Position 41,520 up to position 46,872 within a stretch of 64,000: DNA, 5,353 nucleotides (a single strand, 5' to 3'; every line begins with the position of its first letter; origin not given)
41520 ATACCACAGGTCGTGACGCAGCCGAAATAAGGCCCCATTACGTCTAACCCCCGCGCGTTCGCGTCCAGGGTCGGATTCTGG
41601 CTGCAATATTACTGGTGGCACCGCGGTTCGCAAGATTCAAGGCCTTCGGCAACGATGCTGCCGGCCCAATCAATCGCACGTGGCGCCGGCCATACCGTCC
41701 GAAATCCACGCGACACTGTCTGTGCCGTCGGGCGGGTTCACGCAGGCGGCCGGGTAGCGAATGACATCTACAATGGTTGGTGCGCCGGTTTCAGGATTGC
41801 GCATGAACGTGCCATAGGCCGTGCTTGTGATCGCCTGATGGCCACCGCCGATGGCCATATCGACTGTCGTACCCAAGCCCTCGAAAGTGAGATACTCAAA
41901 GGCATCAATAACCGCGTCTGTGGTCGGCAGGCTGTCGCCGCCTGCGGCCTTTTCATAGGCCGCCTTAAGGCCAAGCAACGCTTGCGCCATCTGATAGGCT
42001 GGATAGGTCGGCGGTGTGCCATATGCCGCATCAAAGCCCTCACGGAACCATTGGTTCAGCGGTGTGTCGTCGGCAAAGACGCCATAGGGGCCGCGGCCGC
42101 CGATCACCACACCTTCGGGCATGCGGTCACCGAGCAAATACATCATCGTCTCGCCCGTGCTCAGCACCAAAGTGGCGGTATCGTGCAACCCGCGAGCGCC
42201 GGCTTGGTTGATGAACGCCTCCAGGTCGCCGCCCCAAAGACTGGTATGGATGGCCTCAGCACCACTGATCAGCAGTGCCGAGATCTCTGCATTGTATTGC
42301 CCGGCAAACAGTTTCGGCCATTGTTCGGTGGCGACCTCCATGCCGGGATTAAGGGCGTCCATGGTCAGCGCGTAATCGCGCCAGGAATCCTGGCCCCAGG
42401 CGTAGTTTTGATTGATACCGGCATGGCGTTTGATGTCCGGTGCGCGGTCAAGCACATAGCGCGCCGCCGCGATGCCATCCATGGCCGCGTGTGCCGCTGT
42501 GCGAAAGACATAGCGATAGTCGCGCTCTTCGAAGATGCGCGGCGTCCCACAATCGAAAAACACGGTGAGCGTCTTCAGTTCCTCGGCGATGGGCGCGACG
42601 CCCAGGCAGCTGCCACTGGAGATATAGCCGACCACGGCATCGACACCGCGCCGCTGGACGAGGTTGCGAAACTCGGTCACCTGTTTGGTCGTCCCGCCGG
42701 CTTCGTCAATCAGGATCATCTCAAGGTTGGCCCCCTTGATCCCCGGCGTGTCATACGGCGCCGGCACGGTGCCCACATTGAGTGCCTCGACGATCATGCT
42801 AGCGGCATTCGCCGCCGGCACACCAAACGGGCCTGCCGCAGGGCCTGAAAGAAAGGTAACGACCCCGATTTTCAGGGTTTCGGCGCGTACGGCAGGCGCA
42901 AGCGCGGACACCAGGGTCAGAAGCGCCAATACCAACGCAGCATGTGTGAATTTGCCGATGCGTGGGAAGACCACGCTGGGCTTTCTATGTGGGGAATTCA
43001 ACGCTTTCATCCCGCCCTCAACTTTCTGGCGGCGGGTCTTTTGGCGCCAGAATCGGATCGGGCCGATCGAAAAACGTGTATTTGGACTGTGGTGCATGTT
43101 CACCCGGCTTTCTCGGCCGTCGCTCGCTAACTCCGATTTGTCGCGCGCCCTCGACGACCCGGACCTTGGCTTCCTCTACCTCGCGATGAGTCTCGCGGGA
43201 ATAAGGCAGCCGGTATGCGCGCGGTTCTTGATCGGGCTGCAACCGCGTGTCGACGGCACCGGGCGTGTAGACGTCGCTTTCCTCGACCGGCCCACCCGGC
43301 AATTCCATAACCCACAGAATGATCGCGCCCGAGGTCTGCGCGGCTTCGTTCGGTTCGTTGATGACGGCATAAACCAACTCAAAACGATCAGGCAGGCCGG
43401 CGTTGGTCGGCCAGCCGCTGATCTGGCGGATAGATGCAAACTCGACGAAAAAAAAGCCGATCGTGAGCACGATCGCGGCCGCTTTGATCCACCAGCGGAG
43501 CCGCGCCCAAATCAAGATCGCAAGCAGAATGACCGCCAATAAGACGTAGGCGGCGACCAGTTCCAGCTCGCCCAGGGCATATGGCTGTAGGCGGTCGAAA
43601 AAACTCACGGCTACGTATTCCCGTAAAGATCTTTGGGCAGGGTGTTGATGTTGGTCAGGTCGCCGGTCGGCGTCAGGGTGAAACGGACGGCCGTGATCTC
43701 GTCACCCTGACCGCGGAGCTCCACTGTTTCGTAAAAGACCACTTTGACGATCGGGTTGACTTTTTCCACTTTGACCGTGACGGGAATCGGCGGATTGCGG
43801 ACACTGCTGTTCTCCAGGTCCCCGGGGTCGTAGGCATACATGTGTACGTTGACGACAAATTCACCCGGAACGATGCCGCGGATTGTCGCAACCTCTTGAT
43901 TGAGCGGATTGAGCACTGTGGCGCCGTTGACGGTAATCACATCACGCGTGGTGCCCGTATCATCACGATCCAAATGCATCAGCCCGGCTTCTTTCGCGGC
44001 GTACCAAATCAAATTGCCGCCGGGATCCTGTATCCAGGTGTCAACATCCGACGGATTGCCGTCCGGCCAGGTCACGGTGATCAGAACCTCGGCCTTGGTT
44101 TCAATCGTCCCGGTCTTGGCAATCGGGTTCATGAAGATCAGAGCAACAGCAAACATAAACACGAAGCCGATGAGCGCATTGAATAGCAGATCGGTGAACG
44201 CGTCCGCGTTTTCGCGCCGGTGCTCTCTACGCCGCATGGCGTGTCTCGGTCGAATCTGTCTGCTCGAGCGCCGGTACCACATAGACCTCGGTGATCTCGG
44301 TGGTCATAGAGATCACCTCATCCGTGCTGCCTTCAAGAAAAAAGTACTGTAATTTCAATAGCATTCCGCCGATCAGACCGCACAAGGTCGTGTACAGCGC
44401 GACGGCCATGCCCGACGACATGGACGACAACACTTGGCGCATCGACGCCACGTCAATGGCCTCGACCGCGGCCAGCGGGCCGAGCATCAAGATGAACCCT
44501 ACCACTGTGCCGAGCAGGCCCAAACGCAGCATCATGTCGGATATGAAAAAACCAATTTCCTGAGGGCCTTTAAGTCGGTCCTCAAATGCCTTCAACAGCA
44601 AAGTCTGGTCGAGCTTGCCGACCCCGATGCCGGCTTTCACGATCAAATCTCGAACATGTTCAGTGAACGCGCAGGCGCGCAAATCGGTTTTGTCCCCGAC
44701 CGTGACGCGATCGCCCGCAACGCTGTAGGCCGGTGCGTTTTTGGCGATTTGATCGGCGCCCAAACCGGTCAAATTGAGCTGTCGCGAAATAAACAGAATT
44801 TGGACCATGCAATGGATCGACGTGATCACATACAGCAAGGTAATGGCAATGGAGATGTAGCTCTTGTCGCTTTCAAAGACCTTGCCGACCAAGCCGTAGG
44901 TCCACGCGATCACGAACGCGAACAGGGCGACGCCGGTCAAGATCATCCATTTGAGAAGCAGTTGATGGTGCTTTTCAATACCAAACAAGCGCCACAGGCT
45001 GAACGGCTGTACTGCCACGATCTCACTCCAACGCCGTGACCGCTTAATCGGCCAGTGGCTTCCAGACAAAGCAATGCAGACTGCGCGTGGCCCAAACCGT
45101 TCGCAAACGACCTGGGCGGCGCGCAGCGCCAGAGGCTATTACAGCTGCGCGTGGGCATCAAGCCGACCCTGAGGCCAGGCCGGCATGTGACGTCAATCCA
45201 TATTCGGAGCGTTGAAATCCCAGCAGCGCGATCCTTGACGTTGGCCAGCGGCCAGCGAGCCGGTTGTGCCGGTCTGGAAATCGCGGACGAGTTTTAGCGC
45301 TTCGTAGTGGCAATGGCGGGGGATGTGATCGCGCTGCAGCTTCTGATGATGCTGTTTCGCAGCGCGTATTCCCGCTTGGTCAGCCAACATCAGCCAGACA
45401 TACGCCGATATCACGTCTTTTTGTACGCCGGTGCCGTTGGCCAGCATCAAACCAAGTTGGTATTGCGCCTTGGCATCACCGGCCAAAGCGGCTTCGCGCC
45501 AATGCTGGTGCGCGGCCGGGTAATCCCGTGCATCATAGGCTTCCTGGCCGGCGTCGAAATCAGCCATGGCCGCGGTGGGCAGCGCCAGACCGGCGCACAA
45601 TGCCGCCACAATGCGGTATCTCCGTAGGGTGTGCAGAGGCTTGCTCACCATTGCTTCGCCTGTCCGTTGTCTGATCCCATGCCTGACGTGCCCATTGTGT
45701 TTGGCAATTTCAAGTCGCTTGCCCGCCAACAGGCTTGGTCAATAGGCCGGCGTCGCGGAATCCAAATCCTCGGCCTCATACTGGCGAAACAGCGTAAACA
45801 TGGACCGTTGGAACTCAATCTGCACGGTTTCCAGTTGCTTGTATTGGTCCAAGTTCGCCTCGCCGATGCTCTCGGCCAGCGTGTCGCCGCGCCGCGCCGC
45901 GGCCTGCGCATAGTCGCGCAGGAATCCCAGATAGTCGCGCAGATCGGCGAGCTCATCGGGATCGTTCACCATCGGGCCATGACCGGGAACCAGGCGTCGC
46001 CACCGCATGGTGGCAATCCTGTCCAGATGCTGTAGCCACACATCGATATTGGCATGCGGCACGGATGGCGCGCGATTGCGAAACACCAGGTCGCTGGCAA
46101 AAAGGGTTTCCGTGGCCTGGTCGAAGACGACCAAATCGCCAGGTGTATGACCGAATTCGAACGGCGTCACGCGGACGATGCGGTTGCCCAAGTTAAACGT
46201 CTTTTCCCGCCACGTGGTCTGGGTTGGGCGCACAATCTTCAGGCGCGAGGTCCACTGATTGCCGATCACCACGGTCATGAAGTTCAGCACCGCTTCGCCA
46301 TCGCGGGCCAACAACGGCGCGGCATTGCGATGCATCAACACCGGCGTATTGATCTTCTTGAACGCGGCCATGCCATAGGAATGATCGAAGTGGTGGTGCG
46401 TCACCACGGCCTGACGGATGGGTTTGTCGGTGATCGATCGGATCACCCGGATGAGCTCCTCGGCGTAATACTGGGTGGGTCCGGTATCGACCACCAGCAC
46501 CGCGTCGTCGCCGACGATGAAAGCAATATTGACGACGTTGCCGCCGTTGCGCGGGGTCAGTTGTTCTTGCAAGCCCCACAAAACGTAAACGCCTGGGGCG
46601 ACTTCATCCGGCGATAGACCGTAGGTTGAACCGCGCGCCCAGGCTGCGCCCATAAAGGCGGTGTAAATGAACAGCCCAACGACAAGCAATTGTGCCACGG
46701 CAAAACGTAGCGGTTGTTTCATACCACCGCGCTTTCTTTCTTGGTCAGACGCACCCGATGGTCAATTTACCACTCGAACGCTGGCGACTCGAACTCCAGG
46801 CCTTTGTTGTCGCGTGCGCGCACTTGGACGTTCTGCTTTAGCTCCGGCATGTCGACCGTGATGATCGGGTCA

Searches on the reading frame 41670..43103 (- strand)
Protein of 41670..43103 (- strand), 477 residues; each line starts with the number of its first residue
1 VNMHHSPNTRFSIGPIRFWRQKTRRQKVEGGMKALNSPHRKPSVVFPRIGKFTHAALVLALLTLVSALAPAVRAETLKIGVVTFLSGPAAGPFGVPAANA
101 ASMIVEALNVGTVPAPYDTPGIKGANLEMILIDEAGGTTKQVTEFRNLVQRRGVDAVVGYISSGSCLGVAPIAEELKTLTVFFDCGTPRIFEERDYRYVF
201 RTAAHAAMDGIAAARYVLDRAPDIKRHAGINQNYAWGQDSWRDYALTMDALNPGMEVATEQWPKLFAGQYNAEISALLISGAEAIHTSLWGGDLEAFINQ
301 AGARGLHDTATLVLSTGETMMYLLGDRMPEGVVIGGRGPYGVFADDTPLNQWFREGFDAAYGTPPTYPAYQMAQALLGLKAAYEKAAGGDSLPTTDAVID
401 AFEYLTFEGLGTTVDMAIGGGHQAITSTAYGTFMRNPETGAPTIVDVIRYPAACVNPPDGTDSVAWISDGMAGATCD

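Call 49: search_protein_families(library=pfam, proteins=[window:41670-43103:-], max_evalue=0.001)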
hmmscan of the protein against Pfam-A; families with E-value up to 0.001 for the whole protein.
window:41670-43103:- (477 aa): 3 families
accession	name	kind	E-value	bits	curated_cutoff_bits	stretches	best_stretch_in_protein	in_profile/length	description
PF13458.12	Peripla_BP_6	-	1.2e-45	157.2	31.7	1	76-427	1-332/343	Periplasmic binding protein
PF13433.12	Peripla_BP_5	-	2.5e-10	40.4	27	1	77-377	1-282/363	Periplasmic binding protein domain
PF01094.35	ANF_receptor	-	5.2e-07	29.5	25.4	1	122-209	20-106/353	Receptor family ligand binding region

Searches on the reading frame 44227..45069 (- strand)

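Call 49: search_protein_families(library=pfam, proteins=[window:44227-45069:-], max_evalue=0.001)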
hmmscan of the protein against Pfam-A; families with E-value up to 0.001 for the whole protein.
window:44227-45069:- (280 aa): 1 family
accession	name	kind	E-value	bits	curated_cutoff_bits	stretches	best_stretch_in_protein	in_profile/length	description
PF01618.21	MotA_ExbB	-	8.4e-09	35.7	22.9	1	183-254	59-123/127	MotA/TolQ/ExbB proton channel family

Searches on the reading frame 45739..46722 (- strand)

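Call 49: search_protein_families(library=pfam, proteins=[window:45739-46722:-], max_evalue=0.001)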
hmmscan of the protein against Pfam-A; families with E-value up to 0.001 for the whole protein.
window:45739-46722:- (327 aa): 3 families
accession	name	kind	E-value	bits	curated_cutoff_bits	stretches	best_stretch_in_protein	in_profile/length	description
PF00753.33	Lactamase_B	-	3.4e-23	83.1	22.7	1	60-248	2-196/196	Metallo-beta-lactamase superfamily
PF19583.5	ODP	-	4.3e-08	33.7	27.2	1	65-213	4-137/194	ODP family beta lactamase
PF12706.13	Lactamase_B_2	-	0.00067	19.7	27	0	77-196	4-116/200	Beta-lactamase superfamily domain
